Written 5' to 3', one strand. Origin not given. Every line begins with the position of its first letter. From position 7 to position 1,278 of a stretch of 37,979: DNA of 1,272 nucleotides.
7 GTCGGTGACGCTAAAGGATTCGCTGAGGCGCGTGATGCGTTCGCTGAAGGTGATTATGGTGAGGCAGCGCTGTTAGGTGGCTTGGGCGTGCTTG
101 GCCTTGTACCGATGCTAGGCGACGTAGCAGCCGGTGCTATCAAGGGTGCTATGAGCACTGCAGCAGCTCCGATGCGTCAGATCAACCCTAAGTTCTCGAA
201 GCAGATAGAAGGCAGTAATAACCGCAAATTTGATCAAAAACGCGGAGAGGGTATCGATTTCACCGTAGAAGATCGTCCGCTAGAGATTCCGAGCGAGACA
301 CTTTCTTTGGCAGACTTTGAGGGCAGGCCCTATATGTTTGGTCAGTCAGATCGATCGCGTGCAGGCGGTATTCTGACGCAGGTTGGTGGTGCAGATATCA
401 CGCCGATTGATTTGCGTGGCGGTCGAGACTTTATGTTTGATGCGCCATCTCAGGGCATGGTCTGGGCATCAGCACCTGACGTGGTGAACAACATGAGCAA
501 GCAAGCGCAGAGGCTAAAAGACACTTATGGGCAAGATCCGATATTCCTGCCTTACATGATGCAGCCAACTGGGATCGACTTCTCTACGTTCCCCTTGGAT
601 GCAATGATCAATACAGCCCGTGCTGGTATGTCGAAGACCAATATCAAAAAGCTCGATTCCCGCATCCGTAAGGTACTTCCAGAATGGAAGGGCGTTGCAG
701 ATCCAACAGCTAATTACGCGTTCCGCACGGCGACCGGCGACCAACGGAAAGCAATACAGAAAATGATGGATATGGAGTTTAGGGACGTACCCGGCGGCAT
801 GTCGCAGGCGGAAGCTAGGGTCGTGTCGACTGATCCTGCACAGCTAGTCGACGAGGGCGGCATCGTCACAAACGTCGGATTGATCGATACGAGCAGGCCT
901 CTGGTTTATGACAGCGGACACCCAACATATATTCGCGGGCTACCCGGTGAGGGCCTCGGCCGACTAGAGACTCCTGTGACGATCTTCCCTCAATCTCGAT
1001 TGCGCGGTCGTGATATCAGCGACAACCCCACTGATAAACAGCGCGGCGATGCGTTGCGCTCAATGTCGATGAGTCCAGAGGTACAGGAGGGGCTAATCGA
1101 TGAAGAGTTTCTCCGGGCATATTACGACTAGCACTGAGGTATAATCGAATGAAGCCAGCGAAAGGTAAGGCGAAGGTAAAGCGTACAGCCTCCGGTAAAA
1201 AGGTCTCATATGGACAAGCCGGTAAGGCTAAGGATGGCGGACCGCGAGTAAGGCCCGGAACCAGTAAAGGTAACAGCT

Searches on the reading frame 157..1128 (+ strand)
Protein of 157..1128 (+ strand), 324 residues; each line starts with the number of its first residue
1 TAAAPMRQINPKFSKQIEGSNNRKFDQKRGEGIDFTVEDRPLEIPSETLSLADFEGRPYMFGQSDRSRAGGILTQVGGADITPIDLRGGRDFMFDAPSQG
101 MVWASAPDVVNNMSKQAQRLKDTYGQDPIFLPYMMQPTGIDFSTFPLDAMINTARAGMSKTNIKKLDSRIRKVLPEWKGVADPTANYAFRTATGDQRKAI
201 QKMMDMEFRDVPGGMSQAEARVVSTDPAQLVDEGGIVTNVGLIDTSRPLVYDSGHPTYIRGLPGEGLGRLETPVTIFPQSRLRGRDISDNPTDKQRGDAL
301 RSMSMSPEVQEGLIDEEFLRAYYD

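Call 21: search_solved_structures(query=A2, max_evalue=10, show_alignments=2)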
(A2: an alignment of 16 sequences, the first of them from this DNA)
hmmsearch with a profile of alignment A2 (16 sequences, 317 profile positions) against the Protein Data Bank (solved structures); distinct sequences matched with E-value up to 10: 1.
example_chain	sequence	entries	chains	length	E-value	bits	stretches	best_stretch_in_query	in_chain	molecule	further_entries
9d2f_F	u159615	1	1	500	2.4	10.5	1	139-165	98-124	Putative malate dehydrogenase 1B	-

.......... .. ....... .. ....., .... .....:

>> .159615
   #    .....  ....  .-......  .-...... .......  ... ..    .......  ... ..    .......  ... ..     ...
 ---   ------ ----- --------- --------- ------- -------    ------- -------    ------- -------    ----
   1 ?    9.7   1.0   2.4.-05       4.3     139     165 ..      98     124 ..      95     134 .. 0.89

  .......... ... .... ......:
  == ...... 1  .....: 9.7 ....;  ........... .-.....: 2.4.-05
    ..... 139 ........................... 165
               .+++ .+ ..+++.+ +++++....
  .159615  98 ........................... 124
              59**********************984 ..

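Call 28: predict_structure(alignment_id=A2)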
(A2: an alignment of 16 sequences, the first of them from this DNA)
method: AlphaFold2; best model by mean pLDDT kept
length: 324 residues; sequences in the alignment: 16
mean_pLDDT: 88.7   pTM: 0.86
mean pLDDT of the five models: 88.7, 87.9, 87.8, 87.4, 86.0
residues with pLDDT >= 90: 210; 70-90: 93; 50-70: 12; < 50: 9
segments of 3 or more residues with pLDDT < 50: 1-3, 18-22
pLDDT, mean of each block of 10 residues (from residue 1): 61 61 65 91 96 96 92 94 94 96 94 96 98 83 88 97 98 95 90 89 92 91 89 90 97 92 98 89 76 81 78 93 82
secondary structure, 60 per line:
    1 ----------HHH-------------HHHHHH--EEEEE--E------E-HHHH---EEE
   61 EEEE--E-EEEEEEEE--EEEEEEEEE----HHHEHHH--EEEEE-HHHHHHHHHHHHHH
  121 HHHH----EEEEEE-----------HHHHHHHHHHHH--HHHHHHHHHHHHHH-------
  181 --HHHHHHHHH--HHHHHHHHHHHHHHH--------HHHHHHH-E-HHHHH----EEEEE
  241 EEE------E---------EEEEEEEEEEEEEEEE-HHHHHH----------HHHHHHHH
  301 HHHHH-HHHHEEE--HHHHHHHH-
elements in order: H27-32 E35-39 H51-54 E58-64 E69-76 E79-87 E101-105 H107-124 E129-134 H146-157 H160-173 H183-191 H194-208 H217-223 H227-231 E236-243 E260-275 H277-282 H293-305 H307-310 E311-313 H316-323

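Call 31: fold_search(model_id=the predicted structure, library=pdb)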
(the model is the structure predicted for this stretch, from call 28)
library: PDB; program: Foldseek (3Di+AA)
matches with E <= 10: 73; with E <= 0.001: 0
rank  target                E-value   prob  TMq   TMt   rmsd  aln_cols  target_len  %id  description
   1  5oln_B                2.6e-01  0.06  0.08  0.07  15.2       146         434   12  X-Ray Structure of the Complex Pyrimidine-nucleoside phosphorylase from Bacillus subtilis at 1.88 A (released 2018-04-18)
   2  5oln_A                4.4e-01  0.05  0.09  0.07  15.1       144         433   12  X-Ray Structure of the Complex Pyrimidine-nucleoside phosphorylase from Bacillus subtilis at 1.88 A (released 2018-04-18)
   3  6m9u_A                1.8e+00  0.02  0.09  0.11  16.8       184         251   11  Structure of the apo-form of 20beta-Hydroxysteroid Dehydrogenase from Bifidobacterium adolescentis strain L2-32 (released 2019-06-26)
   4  5od2_A                1.8e+00  0.02  0.08  0.07  16.2       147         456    8  Crystal structure of ADP-dependent glucokinase from Methanocaldococcus jannaschii (released 2018-01-31)
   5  5od2_B                1.8e+00  0.02  0.08  0.07  16.2       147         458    8  Crystal structure of ADP-dependent glucokinase from Methanocaldococcus jannaschii (released 2018-01-31)
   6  7rro_FG               2.3e+00  0.02  0.08  0.06  15.8       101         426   14  Structure of the 48-nm repeat doublet microtubule from bovine tracheal cilia (released 2021-10-27)
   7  9hgi_B                2.5e+00  0.01  0.09  0.04  21.1       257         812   10  HSV-1 Origin Binding Protein in complex with double-stranded DNA recognition sequence OriS with 6 basepairs removed fr (released 2025-10-22)
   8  8p28_B                2.8e+00  0.02  0.08  0.05  16.3       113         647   15  Cryo-EM structure of the anaerobic ribonucleotide reductase from Prevotella copri in its tetrameric, dATP-bound state (released 2023-08-30)
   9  7jg5_d                3.0e+00  0.01  0.10  0.08  25.3       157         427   11  Cryo-EM structure of bedaquiline-free Mycobacterium smegmatis ATP synthase rotational state 1 (released 2020-08-19)
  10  8p39_A                3.1e+00  0.02  0.07  0.05  16.2       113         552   13  Cryo-EM structure of the anaerobic ribonucleotide reductase from Prevotella copri in its dimeric, dGTP/ATP-bound state (released 2023-09-13)
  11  5ep8_A                3.1e+00  0.01  0.08  0.06  15.3       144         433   12  X-Ray Structure of the Complex Pyrimidine-nucleoside phosphorylase from Bacillus subtilis with Sulfate Ion (released 2016-11-23)
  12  8to0_BS               3.3e+00  0.01  0.08  0.06  15.8       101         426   14  48-nm repeating structure of doublets from mouse sperm flagella (released 2023-11-01)
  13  7ywb_A                3.5e+00  0.06  0.12  0.23  11.5        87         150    6  Crystal structure of YTHDF2 in complex with N6-Methyladenine (released 2022-03-16)
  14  6ow4_H                3.5e+00  0.01  0.09  0.10  17.5       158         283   11  Structure of the NADH-bound form of 20beta-Hydroxysteroid Dehydrogenase from Bifidobacterium adolescentis strain L2-32 (released 2019-06-26)
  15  9rb2_A                3.7e+00  0.01  0.09  0.09  15.1       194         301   10  Crystal Structure of glxR (released 2025-12-24)
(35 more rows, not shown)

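Call 37: fold_search(model_id=the predicted structure, library=viral)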
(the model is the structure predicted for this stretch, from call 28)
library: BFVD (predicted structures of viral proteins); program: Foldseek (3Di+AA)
matches with E <= 10: 99; with E <= 0.001: 17
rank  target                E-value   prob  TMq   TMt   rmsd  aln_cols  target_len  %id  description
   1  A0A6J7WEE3            2.3e-29  1.00  0.82  0.58   3.2       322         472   36  Uncharacterized protein [uncultured Caudovirales phage]
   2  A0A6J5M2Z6            7.6e-28  1.00  0.83  0.65   3.0       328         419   34  Uncharacterized protein [uncultured Caudovirales phage]
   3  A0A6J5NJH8            7.7e-25  1.00  0.80  0.58   3.7       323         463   31  Uncharacterized protein [uncultured Caudovirales phage]
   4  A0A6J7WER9            1.2e-19  1.00  0.69  0.53   4.0       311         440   23  Uncharacterized protein [uncultured Caudovirales phage]
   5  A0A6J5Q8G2            3.5e-19  1.00  0.73  0.58   5.5       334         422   25  Uncharacterized protein [uncultured Caudovirales phage]
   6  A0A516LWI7            2.3e-17  1.00  0.70  0.51   5.2       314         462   22  (no name in the UniProt tables at hand)
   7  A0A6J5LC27            4.5e-15  1.00  0.69  0.29   6.1       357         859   18  Uncharacterized protein [uncultured Caudovirales phage]
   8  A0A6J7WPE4            2.4e-14  1.00  0.68  0.36   4.9       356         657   17  Uncharacterized protein [uncultured Caudovirales phage]
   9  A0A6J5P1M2            1.0e-13  1.00  0.63  0.16  16.0       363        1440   20  Uncharacterized protein [uncultured Caudovirales phage]
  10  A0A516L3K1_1          5.6e-10  1.00  0.58  0.17   8.3       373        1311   16  (no name in the UniProt tables at hand)
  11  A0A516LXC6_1          6.0e-09  1.00  0.44  0.13  14.5       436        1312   17  (no name in the UniProt tables at hand)
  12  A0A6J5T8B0            7.5e-09  1.00  0.50  0.31   7.0       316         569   16  Uncharacterized protein [uncultured Caudovirales phage]
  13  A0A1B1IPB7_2          2.9e-08  1.00  0.50  0.23  17.7       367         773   17  (no name in the UniProt tables at hand)
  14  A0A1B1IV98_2          5.6e-08  1.00  0.46  0.22  14.7       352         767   16  (no name in the UniProt tables at hand)
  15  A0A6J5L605            4.0e-07  1.00  0.53  0.15   6.0       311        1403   16  PcfJ-like protein [uncultured Caudovirales phage]
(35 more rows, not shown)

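Call 40: find_homologous_proteins(query=A2, max_evalue=0.001)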
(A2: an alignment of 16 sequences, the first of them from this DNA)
Query A2 (16 sequences) (324 aa, profile of the alignment): 25 proteins with E <= 0.001 among 8000 candidates.
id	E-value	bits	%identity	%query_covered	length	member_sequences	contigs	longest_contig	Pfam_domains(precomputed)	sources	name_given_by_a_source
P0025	5.6e-132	458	47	100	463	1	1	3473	-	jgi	jgi:hypothetical protein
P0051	5.5e-131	455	51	98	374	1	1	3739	-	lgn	-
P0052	4.6e-129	448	46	99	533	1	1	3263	-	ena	-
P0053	6.8e-127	441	51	84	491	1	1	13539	-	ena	-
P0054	8.8e-124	431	52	85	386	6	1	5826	-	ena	-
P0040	4.4e-120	419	41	98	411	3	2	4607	-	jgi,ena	-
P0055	6.3e-107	376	43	93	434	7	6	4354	-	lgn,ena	-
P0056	3.2e-106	373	42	93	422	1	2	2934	-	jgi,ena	jgi:hypothetical protein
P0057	2.8e-105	370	45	98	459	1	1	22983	-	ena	-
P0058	1.9e-104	367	41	92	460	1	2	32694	-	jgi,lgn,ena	jgi:hypothetical protein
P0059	2.3e-102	361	40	84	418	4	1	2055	-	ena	-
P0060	3.5e-102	360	40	84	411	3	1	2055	-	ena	-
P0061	9.3e-102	359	41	92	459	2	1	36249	-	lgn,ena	-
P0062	7.4e-101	356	42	92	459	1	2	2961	-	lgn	-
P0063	1.0e-100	355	38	92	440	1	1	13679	-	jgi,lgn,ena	jgi:hypothetical protein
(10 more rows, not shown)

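Call 41: find_encoding_contigs(protein=P0061, flank=6000, max_places=1)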
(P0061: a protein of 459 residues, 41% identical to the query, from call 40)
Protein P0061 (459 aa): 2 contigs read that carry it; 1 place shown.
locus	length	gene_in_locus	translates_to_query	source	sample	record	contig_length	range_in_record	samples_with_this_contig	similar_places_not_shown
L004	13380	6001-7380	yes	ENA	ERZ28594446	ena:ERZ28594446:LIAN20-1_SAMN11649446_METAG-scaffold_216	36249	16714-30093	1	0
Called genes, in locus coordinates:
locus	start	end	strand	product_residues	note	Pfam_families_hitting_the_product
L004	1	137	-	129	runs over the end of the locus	PF23791:DUF7173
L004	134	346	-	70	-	-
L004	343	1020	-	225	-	PF13191:AAA_16 (faint), PF13479:AAA_24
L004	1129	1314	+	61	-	-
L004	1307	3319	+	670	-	PF13362:Toprim_3, PF13481:AAA_25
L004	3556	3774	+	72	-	-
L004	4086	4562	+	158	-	-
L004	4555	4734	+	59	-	-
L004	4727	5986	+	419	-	PF03237:Terminase_6N, PF04466:Terminase_3 (weak)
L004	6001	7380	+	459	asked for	-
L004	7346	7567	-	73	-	-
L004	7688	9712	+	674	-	PF23899:SU10_portal, PF16510:P22_portal (faint)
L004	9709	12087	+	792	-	PF01391:Collagen (weak)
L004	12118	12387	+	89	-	-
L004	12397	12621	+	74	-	-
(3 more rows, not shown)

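Call 42: find_encoding_contigs(protein=P0058, flank=6000, max_places=1)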
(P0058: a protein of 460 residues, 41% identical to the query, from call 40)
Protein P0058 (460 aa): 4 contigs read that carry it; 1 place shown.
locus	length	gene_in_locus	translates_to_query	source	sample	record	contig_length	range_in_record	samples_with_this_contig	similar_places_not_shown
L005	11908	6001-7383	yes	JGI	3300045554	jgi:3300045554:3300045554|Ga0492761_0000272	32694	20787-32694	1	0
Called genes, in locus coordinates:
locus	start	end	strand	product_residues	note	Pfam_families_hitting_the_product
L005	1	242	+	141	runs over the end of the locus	PF05866:RusA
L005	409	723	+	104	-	-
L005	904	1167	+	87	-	-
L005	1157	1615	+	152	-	PF24579:PDDEXK_14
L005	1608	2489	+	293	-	PF00145:DNA_methylase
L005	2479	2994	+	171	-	PF13730:HTH_36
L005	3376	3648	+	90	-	-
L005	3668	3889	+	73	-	-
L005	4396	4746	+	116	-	-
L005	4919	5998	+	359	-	PF03237:Terminase_6N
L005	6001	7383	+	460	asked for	-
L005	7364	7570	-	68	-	-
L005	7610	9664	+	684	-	PF23899:SU10_portal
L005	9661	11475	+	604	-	PF01391:Collagen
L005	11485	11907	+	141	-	?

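Call 45: search_protein_families(library=pfam, alignment_id=A2, max_evalue=10)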
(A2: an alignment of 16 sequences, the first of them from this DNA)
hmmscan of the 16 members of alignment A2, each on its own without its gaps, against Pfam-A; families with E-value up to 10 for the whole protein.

A. member 1, seq(324 aa): 0 families

B. families by the number of members that match (of 16 scanned): 7 families
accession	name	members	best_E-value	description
PF03425.19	CBM_11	1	0.021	Carbohydrate binding domain (family 11)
PF11344.13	DUF3146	1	0.027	Protein of unknown function (DUF3146)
PF19103.5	DUF5790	1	0.032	Family of unknown function (DUF5790)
PF14301.12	DUF4376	1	0.14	Domain of unknown function (DUF4376)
PF23926.2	LtfC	1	0.16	LtfC-like, beta-sandwich domain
PF03642.18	MAP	1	0.19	MAP domain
PF03906.20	Phage_T7_tail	1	0.25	Phage T7 tail fibre protein, N-terminal domain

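Call 47: search_protein_families(library=phrogs, alignment_id=A2, max_evalue=1)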
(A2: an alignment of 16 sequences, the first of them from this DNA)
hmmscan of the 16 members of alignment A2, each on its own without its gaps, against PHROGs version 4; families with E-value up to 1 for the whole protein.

A. member 1, seq(324 aa): 0 families

B. families by the number of members that match (of 16 scanned): 2 families
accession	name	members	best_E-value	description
phrog_35585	-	1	0.26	-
phrog_24994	-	1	0.26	-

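Call 51: search_protein_representatives(alignment_id=A2)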
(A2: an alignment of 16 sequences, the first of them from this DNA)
Query: 16 sequences, 317 profile positions. Proteins with E-value up to 0.001 (for the whole library): 2083; up to 1e-10: 1689; up to 1e-30: 726. The best 150 are listed.
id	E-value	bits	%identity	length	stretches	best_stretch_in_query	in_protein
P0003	1.3e-135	468.1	-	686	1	3-317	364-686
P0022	5.0e-135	466.2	-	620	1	2-316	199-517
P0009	7.5e-135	465.6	-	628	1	2-317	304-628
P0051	1.7e-131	454.5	-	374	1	3-316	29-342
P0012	1.2e-130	451.8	-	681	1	5-316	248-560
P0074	3.2e-129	447.1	-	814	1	3-317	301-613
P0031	3.8e-129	446.9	-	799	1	3-316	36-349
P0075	1.6e-127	441.5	-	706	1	4-316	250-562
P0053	2.2e-127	441.1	-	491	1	3-316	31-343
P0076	2.7e-126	437.5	-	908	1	2-317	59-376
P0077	1.5e-125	435.0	-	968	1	2-317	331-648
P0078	2.6e-125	434.3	-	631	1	3-316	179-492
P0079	2.8e-125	434.1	-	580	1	2-317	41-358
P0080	5.8e-125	433.1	-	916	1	3-316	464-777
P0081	1.0e-124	432.3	-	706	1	3-316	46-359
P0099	8.8e-105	366.8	-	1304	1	5-316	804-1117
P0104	9.5e-104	363.4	-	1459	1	7-315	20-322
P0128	7.5e-99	347.3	-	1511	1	6-315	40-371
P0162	7.4e-91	321.1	-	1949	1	5-317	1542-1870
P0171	1.6e-89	316.7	-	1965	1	17-317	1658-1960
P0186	2.7e-88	312.6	-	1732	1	9-315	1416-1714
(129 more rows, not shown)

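Call 53: search_protein_families(library=pfam, proteins=[P0162, P0171, P0186, P0128, P0104, P0099], max_evalue=0.001)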
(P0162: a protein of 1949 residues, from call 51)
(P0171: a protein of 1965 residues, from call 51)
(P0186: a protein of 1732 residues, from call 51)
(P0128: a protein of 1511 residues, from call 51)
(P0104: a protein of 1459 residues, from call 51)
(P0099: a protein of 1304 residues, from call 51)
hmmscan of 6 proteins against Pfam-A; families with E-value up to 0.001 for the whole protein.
P0162 (1949 aa): 1 family
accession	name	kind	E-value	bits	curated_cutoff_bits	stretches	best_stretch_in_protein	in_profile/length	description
PF13151.12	DUF3990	-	8.6e-06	25.9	32.2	1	148-208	3-62/152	Protein of unknown function (DUF3990)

P0171 (1965 aa): 1 family
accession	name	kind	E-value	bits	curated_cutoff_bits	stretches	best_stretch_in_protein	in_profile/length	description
PF14284.11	PcfJ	-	1.7e-08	34.8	25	1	1143-1189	76-128/147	PcfJ-like protein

P0186 (1732 aa): 1 family
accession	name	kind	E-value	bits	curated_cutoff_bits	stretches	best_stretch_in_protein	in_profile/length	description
PF18760.7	ART-PolyVal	-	4.3e-10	40.9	31.2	1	408-507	4-95/140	ADP-Ribosyltransferase in polyvalent proteins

P0128 (1511 aa): 0 families

P0104 (1459 aa): 0 families

P0099 (1304 aa): 0 families

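Call 80: search_protein_families(library=ncbifam, proteins=[P0061], max_evalue=0.1)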
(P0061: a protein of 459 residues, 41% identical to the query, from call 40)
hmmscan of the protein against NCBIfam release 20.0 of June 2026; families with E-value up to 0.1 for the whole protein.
P0061 (459 aa): 0 families
